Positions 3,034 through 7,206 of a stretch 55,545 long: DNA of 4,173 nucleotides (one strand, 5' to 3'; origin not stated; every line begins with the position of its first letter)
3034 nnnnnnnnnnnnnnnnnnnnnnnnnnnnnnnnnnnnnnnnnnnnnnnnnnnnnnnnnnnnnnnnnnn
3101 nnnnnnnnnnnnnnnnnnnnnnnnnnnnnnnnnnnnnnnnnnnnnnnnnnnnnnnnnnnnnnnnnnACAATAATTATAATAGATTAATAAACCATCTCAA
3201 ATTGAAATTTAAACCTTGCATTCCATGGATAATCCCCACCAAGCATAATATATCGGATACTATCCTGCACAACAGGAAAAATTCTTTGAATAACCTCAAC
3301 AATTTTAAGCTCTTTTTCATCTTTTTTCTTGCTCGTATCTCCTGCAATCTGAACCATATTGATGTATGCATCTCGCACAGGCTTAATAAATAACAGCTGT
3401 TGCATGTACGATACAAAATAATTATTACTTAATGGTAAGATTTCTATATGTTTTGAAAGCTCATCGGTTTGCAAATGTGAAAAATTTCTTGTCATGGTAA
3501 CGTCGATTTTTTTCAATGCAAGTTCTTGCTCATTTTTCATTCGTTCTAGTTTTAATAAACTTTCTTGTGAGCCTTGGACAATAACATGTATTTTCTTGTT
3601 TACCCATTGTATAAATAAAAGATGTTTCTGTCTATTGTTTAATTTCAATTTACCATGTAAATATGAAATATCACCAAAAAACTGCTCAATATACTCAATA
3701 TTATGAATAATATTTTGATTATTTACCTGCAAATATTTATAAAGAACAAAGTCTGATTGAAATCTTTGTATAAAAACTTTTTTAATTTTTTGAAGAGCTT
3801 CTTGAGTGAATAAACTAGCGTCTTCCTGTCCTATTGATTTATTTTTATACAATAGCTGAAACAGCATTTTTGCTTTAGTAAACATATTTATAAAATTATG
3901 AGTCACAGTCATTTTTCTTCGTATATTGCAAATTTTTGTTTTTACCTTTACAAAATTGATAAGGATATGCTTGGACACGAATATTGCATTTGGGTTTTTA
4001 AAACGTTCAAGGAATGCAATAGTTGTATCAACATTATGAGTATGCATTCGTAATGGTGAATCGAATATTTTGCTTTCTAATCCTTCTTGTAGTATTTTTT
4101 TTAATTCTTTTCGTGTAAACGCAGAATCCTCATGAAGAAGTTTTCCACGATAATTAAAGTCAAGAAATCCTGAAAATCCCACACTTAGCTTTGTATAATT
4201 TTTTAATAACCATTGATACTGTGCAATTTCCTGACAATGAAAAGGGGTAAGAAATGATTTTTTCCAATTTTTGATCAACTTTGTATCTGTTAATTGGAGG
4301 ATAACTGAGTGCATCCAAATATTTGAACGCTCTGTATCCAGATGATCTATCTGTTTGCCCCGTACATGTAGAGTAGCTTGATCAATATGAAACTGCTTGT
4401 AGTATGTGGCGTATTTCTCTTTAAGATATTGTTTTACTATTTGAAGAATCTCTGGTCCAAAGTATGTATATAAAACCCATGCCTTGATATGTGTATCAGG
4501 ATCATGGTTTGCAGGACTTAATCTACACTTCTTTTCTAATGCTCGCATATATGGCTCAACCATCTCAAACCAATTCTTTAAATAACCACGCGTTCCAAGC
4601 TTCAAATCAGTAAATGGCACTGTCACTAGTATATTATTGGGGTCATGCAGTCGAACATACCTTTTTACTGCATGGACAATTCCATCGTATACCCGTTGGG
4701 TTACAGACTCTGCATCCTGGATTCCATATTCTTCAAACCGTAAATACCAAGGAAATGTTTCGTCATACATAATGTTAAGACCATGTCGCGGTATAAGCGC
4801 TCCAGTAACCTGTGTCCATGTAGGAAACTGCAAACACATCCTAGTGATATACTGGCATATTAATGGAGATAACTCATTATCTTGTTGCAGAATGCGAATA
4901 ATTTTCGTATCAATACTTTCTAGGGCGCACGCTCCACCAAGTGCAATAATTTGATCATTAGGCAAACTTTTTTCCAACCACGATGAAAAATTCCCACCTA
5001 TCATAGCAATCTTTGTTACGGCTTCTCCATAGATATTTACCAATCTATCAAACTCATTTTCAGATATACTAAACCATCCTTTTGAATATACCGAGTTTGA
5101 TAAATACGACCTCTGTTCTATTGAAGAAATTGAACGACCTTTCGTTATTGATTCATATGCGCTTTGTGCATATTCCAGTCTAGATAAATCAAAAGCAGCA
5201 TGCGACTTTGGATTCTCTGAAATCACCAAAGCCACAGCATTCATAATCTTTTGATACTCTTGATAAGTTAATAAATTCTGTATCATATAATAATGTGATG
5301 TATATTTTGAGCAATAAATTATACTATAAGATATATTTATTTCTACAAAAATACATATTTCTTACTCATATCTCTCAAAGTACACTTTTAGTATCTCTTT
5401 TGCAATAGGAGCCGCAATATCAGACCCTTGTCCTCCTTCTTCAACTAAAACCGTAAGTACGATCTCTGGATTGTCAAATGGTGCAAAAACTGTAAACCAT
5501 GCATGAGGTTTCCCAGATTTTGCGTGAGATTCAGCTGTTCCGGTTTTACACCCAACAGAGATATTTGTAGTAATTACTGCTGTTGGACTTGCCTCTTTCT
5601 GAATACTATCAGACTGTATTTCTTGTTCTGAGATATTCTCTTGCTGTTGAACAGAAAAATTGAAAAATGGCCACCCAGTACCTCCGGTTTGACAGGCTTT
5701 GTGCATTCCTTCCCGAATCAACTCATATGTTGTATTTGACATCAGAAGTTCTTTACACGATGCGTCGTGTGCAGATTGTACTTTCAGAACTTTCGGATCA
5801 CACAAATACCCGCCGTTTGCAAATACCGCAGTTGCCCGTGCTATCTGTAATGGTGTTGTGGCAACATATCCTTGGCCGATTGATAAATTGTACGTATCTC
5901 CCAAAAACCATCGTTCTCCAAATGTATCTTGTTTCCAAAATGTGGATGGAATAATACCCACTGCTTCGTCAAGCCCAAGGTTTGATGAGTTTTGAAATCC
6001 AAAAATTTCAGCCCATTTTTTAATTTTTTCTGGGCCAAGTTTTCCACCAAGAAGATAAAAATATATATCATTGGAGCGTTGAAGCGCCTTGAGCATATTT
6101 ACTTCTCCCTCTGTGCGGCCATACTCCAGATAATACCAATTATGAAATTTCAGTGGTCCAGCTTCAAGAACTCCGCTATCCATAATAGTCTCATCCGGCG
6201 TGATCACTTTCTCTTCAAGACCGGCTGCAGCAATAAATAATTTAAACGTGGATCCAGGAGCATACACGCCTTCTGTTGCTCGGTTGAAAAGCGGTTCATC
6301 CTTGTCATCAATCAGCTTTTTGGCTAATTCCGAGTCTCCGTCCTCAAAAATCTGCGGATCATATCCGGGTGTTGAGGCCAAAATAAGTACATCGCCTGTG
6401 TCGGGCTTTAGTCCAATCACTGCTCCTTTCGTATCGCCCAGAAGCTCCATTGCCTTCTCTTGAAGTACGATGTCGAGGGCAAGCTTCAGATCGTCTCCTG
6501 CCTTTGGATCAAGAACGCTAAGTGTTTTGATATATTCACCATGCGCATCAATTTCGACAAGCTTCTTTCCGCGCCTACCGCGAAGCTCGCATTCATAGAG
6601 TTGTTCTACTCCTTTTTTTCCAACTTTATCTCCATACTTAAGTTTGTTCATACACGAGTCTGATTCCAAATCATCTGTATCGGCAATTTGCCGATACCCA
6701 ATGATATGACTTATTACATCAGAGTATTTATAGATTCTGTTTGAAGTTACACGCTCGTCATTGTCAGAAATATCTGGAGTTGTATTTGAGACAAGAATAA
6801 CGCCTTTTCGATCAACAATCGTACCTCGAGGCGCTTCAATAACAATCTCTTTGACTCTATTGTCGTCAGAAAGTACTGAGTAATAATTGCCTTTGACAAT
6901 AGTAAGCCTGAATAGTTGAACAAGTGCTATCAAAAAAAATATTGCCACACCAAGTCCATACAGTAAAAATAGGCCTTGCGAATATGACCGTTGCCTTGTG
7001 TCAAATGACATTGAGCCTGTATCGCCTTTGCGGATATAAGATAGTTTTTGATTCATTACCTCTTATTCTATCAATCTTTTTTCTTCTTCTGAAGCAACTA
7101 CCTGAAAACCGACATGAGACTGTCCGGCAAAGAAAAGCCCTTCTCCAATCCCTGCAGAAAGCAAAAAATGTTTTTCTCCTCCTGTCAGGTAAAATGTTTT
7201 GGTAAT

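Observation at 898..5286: Nucleotide-centred accessory locus: XRE regulator, MazG-like protein, NDT-like::RHH fusion and a 700-aa orphan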

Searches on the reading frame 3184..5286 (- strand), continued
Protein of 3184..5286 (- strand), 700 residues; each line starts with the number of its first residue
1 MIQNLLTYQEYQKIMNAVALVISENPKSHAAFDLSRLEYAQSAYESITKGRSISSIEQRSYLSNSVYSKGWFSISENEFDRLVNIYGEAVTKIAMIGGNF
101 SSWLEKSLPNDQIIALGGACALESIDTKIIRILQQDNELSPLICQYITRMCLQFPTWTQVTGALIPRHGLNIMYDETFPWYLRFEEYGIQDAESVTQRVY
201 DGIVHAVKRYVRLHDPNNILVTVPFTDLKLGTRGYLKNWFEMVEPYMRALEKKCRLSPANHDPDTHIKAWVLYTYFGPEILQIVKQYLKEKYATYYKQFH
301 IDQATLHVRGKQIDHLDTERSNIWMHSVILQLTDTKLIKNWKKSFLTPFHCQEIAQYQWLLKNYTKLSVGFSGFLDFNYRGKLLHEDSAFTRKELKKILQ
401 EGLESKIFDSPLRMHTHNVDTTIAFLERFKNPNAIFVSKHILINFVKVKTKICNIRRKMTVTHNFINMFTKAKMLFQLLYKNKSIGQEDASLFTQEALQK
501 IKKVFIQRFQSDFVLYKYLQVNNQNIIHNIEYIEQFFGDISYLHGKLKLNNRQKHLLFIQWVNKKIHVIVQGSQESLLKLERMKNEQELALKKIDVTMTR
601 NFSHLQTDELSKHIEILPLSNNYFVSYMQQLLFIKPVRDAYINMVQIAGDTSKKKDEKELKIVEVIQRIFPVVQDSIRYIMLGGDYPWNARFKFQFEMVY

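Call 33: search_solved_structures(query=A1, max_evalue=10)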
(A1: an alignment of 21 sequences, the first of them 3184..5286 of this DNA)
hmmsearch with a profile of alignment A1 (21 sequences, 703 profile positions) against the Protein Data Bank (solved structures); distinct sequences matched with E-value up to 10: 13.
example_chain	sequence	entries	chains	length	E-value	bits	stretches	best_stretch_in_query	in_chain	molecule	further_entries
8zlf_A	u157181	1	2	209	0.034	15.9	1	435-576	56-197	Rho/RAC guanine nucleotide exchange factor, putative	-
2p22_C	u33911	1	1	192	0.083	14.6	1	440-576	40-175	Protein SRN2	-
9mf3_A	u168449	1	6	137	0.17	13.6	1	649-696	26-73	L-dopachrome isomerase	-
5vjs_A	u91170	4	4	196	0.19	13.4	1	452-591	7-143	Reaction Center Maquette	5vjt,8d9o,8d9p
7jh6_A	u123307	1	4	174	0.3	12.8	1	463-612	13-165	Two-domain di-Zn(II) and porphyrin-binding protein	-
5vju_A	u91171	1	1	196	0.34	12.6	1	452-591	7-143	Reaction Center Maquette Leu71His variant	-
6vda_A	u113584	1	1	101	0.58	11.8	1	199-237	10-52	ZT_dimer domain-containing protein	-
2zzt_A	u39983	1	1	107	0.66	11.7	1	199-237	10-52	Putative uncharacterized protein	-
4xhm_A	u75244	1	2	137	0.79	11.4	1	394-426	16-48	Thioredoxin (Trx-3)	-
6ys8_G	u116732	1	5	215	0.96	11.1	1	483-602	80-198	GldL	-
6zhi_A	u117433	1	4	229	1.4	10.6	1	500-606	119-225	Heat shock protein 70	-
8fbj_A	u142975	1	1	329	4.2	9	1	443-605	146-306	KWOCA_60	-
8qae_A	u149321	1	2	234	6.9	8.3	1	411-596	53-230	sc-apCC-6-SLLA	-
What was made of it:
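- Tried and rejected: The sequence profile found only coiled-coil noise (call 33).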

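Call 51: search_protein_families(library=pfam, proteins=[L017:12063-12755:-, L017:12752-13681:-, L019:12357-13121:+, L019:13256-14209:-, L020:13370-14863:+, L021:12200-13720:-, L002:10872-11732:+, L002:12014-12451:+, L004:10714-11193:-], max_evalue=0.01)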
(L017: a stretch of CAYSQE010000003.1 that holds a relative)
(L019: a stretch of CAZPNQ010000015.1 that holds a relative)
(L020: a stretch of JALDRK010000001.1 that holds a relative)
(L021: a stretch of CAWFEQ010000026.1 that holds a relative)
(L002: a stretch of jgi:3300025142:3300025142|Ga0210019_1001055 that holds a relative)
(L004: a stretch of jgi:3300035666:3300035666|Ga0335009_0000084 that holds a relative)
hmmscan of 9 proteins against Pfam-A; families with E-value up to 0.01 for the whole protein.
L017:12063-12755:- (230 aa): 1 family
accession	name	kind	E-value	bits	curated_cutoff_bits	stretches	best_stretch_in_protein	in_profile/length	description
PF03575.23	Peptidase_S51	-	7.9e-62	209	23.9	1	4-203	1-204/206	Peptidase family S51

L017:12752-13681:- (309 aa): 1 family
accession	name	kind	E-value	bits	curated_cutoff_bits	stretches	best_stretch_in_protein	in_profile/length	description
PF06675.16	DUF1177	-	1.4e-126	421.4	25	1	38-307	2-271/272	Protein of unknown function (DUF1177)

L019:12357-13121:+ (254 aa): 1 family
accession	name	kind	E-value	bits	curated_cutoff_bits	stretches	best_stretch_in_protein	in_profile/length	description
PF07302.16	AroM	-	2e-74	250.2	23.8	1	23-242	1-219/219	AroM protein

L019:13256-14209:- (317 aa): 1 family
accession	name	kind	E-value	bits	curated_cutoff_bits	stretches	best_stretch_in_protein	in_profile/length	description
PF14305.11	ATPgrasp_TupA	-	6e-42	144.3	25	1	72-310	2-239/241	TupA-like ATPgrasp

L020:13370-14863:+ (497 aa): 0 families

L021:12200-13720:- (506 aa): 0 families

L002:10872-11732:+ (286 aa): 0 families

L002:12014-12451:+ (145 aa): 0 families

L004:10714-11193:- (159 aa): 0 families

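Call 62: search_protein_representatives(alignment_id=A1)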
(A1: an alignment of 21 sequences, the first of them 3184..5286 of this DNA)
Query: 21 sequences, 703 profile positions. Proteins with E-value up to 0.001 (for the whole library): 79; up to 1e-10: 72; up to 1e-30: 45. The best 79 are listed.
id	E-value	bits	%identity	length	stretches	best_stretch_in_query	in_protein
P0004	1.5e-294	995.5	-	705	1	1-703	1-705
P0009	1.2e-288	976.1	-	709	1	3-702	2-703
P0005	9.0e-288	973.1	-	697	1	3-701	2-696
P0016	3.2e-286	968.0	-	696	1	1-703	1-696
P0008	7.0e-279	943.7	-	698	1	3-701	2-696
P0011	2.9e-277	938.4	-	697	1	5-701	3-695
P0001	3.8e-276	934.7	-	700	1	4-702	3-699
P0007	2.7e-275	931.9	-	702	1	1-697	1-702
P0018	6.8e-274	927.3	-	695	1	1-703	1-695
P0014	3.7e-262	888.5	-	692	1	9-701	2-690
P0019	3.3e-257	872.1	-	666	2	5-485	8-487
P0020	4.3e-255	865.1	-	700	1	7-697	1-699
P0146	7.2e-235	798.3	-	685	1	1-702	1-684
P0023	1.4e-234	797.3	-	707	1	7-697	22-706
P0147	1.8e-231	787.0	-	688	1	9-701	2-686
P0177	1.2e-30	123.3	-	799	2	114-648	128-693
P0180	4.4e-29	118.1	-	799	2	51-657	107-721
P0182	2.5e-28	115.6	-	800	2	43-453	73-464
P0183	1.1e-25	106.9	-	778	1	112-630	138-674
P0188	1.9e-23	99.5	-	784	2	52-636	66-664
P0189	6.5e-23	97.7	-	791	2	58-658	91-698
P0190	1.6e-21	93.0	-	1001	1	111-628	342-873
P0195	3.2e-18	82.2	-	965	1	113-636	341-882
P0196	1.1e-15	73.7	-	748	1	115-684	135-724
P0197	5.4e-15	71.5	-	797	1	60-583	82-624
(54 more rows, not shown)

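Call 64: search_protein_families(library=pfam, proteins=[P0190, P0195, P0177, P0180, P0182, P0183, P0188, P0189, P0197, P0196], max_evalue=0.01)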
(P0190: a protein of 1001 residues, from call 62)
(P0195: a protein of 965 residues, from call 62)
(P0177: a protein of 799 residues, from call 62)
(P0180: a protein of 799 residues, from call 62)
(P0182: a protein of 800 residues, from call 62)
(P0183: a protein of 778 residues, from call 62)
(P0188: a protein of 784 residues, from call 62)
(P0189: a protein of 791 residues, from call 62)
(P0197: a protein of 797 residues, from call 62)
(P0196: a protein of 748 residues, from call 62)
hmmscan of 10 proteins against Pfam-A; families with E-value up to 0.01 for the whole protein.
P0190 (1001 aa): 0 families

P0195 (965 aa): 0 families

P0177 (799 aa): 0 families

P0180 (799 aa): 0 families

P0182 (800 aa): 0 families

P0183 (778 aa): 0 families

P0188 (784 aa): 0 families

P0189 (791 aa): 0 families

P0197 (797 aa): 0 families

P0196 (748 aa): 0 families
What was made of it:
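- Tried and rejected: Ten of them, including 965-1001-aa forms with extra N-terminal regions, have no Pfam domain (call 64).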

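Call 65: find_encoding_contigs(protein=P0190, flank=8000, max_places=2)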
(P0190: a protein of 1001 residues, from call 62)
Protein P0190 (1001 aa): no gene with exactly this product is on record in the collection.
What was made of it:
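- Tried and rejected: The contig look-up for P0190 found no record (call 65).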

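Call 67: find_related_loci(query=A1, collection=viral_contigs, flank=8000)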
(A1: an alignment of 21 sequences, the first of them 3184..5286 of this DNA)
Query A1 (700 aa) in viral_contigs; peptide patterns used: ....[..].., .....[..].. (x = any residue, [..] = any of these).
4 stretches matched a pattern, but none encodes a relative of the query by tblastn (E <= 1e-3).

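Call 103: search_protein_families(library=pfam, proteins=[L004:11369-13468:+], max_evalue=0.001)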
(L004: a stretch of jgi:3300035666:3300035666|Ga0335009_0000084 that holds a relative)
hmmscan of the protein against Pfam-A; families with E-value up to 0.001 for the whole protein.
L004:11369-13468:+ (699 aa): 5 families
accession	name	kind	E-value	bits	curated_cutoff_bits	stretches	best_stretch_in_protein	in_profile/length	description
PF00931.28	NB-ARC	-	1.1e-09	38.4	23.5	1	135-228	17-115/248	NB-ARC domain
PF13181.12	TPR_8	-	7.4e-08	32.4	25.7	0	626-658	2-34/34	Tetratricopeptide repeat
PF07719.23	TPR_2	-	8.7e-07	29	27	0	626-658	2-34/34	Tetratricopeptide repeat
PF13401.12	AAA_22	-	0.00026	21.7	27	0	135-222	4-93/130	AAA domain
PF24883.2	NPHP3_N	-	0.00093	19.9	24.8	0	129-190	13-76/164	Nephrocystin 3, N-terminal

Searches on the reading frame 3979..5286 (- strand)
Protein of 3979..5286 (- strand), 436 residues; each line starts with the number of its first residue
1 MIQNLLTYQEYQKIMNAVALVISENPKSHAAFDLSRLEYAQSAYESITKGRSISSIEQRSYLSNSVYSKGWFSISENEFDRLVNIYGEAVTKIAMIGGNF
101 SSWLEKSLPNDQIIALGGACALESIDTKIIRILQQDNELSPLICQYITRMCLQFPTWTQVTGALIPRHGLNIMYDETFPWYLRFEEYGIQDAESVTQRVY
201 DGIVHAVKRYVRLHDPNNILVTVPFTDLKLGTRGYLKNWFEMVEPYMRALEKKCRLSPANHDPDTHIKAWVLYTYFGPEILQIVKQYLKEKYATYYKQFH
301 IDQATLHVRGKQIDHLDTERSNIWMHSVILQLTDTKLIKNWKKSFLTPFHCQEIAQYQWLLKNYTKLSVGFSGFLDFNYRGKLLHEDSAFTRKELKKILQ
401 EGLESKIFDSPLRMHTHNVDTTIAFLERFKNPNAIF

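Call 45: predict_structure(alignment_id=A2)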
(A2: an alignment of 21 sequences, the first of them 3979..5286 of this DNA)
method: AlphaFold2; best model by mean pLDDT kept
length: 436 residues; sequences in the alignment: 21
mean_pLDDT: 83.4   pTM: 0.86
mean pLDDT of the five models: 83.4, 83.0, 82.0, 80.1, 78.3
residues with pLDDT >= 90: 170; 70-90: 200; 50-70: 58; < 50: 8
segments of 3 or more residues with pLDDT < 50: 432-436
pLDDT, mean of each block of 10 residues (from residue 1): 74 91 82 84 87 83 83 94 91 93 91 84 80 86 90 82 85 90 91 93 90 89 93 93 92 81 82 93 97 95 94 70 76 67 69 90 92 79 65 81 73 60 59 44
secondary structure, 60 per line:
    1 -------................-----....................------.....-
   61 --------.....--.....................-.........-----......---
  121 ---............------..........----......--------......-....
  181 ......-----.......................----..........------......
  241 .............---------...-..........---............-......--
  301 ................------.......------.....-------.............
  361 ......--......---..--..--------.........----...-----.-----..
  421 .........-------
elements in order: H8-23 H29-48 H55-59 H76-92 E93-96 H98-106 E112-117 H124-135 H142-151 H157-161 E170-175 H177-186 H192-214 E219-224 H225-228 H235-253 H267-276 H280-291 H293-298 E304-312 H313-316 H323-329 H336-340 H348-366 E369-374 H392-400 H419-429

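Call 48: fold_search(model_id=the predicted structure, library=pdb)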
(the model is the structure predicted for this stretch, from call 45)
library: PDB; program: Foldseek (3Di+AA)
matches with E <= 10: 347; with E <= 0.001: 0
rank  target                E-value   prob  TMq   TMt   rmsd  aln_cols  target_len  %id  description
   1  5ocd_I                2.0e-01  0.35  0.21  0.33  12.9       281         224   10  structure of a CDPS from Fluoribacter dumoffii (released 2018-08-01)
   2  9j61_C                2.2e-01  0.60  0.26  0.46  12.2       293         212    8  Crystal structure of a cyclodipeptide synthase from Streptomyces sapporonensis (released 2024-12-04)
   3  5ocd_H                2.2e-01  0.33  0.22  0.35  13.0       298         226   10  structure of a CDPS from Fluoribacter dumoffii (released 2018-08-01)
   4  9j61_A                3.0e-01  0.57  0.27  0.46  11.2       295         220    8  Crystal structure of a cyclodipeptide synthase from Streptomyces sapporonensis (released 2024-12-04)
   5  2x9q_B                3.0e-01  0.44  0.17  0.29  14.8       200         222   10  Structure of the Mycobacterium tuberculosis protein, Rv2275, demonstrates that cyclodipeptide synthetases are related  (released 2010-09-22)
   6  5ocd_D                3.0e-01  0.30  0.22  0.35  12.6       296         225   10  structure of a CDPS from Fluoribacter dumoffii (released 2018-08-01)
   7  9j61_E                3.1e-01  0.57  0.26  0.46  12.1       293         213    8  Crystal structure of a cyclodipeptide synthase from Streptomyces sapporonensis (released 2024-12-04)
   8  5ocd_F                3.1e-01  0.30  0.21  0.34  12.9       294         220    9  structure of a CDPS from Fluoribacter dumoffii (released 2018-08-01)
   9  5ocd_C                3.3e-01  0.28  0.22  0.35  13.0       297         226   10  structure of a CDPS from Fluoribacter dumoffii (released 2018-08-01)
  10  9j61_H                3.6e-01  0.41  0.24  0.43  12.1       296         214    7  Crystal structure of a cyclodipeptide synthase from Streptomyces sapporonensis (released 2024-12-04)
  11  3oqj_B                5.1e-01  0.25  0.20  0.34  13.1       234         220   10  Crystal structure of B. licheniformis CDPS yvmC-BLIC in complex with CAPSO (released 2011-02-23)
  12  6dux_B                5.7e-01  0.13  0.14  0.14  12.9       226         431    9  2.25 Angstrom Resolution Crystal Structure of 6-phospho-alpha-glucosidase from Klebsiella pneumoniae in Complex with N (released 2018-07-04)
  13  5oq2_B                5.7e-01  0.08  0.13  0.15  15.3       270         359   12  Se-SAD structure of the functional region of Cwp19 from Clostridium difficile (released 2017-11-01)
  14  9j61_B                6.0e-01  0.38  0.26  0.44  12.4       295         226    8  Crystal structure of a cyclodipeptide synthase from Streptomyces sapporonensis (released 2024-12-04)
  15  9j61_D                6.6e-01  0.30  0.24  0.41  11.6       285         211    8  Crystal structure of a cyclodipeptide synthase from Streptomyces sapporonensis (released 2024-12-04)
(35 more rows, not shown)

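Call 89: fold_search(model_id=the predicted structure, library=viral)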
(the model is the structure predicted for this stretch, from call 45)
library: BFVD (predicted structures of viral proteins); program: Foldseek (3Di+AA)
matches with E <= 10: 196; with E <= 0.001: 0
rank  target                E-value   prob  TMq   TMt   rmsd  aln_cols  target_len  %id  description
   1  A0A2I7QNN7            1.1e-01  0.11  0.12  0.14  20.3       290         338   12  (no name in the UniProt tables at hand)
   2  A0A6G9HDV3            1.5e-01  0.10  0.15  0.13  20.9       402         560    9  Thymidylate or Deoxyguanosine kinase [Panulirus argus virus 1]
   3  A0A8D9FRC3            2.7e-01  0.06  0.13  0.16  22.3       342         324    9  RNaseH ribonuclease [uncultured marine phage]
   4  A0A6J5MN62            2.9e-01  0.11  0.16  0.20  18.3       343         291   12  dTMP kinase (Fragment) [uncultured Caudovirales phage]
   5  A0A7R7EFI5            4.1e-01  0.25  0.12  0.24  11.5       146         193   13  (no name in the UniProt tables at hand)
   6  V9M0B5                4.3e-01  0.20  0.14  0.29  12.2       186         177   11  Uncharacterized protein [Vibrio phage VP4B]
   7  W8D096                4.3e-01  0.18  0.13  0.24  12.1       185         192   12  Holliday junction resolvase [Erwinia phage PhiEaH1]
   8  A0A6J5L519            4.5e-01  0.15  0.19  0.22  12.6       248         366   10  Cyclodileucine synthase [uncultured Caudovirales phage]
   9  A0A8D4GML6            4.5e-01  0.09  0.14  0.22  14.7       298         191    7  (no name in the UniProt tables at hand)
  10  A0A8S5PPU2            4.7e-01  0.08  0.13  0.19  15.6       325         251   11  Thymidylate kinase [Myoviridae sp. ctwwN25]
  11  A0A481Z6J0            5.0e-01  0.12  0.14  0.18  13.2       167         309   11  Uncharacterized protein [Pithovirus LCPAC302]
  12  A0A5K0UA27            5.2e-01  0.02  0.09  0.05  24.2       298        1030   10  AAA family ATPase [Yasminevirus sp. GU-2018]
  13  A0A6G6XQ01            6.1e-01  0.10  0.13  0.22  13.8       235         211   11  (no name in the UniProt tables at hand)
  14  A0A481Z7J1            6.4e-01  0.08  0.14  0.18  14.8       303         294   10  Deoxynucleoside kinase [Pithovirus LCPAC202]
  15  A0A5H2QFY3            8.7e-01  0.06  0.12  0.20  16.5       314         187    9  (no name in the UniProt tables at hand)
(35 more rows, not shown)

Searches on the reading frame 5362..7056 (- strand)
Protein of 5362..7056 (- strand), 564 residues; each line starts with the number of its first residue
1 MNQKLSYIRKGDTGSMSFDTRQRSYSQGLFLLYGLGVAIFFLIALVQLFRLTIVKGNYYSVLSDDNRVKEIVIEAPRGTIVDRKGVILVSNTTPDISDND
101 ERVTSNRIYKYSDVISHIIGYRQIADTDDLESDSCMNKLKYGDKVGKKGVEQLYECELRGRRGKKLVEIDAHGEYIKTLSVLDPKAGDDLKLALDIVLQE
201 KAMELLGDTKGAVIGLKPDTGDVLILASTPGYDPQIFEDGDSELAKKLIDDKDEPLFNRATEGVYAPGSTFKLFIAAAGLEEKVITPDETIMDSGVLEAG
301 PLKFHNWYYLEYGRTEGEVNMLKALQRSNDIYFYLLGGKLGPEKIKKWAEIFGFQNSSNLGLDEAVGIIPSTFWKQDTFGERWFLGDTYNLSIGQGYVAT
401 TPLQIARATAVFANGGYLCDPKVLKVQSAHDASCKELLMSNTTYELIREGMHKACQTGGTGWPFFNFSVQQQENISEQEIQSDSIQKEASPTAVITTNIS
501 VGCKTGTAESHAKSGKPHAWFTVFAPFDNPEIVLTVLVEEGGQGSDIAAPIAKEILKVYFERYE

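Call 3: search_protein_families(library=pfam, proteins=[window:5362-7056:-], max_evalue=1)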
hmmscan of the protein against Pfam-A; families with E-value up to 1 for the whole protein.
window:5362-7056:- (564 aa): 3 families
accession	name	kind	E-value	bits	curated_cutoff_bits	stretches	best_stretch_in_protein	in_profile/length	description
PF00905.27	Transpeptidase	-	2.3e-56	191.7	22.1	1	212-557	2-299/299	Penicillin binding protein transpeptidase domain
PF03717.20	PBP_dimer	-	3.7e-20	73.5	24.4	2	103-179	104-179/180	Penicillin-binding Protein dimerisation domain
PF21922.1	PBP_dimer_2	-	0.18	12.5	27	0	77-132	1-51/83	Penicillin binding protein A dimerisation domain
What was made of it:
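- Checked: PBP2 follows at 5362..7056(-) (Pfam Transpeptidase 2e-56, call 3).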
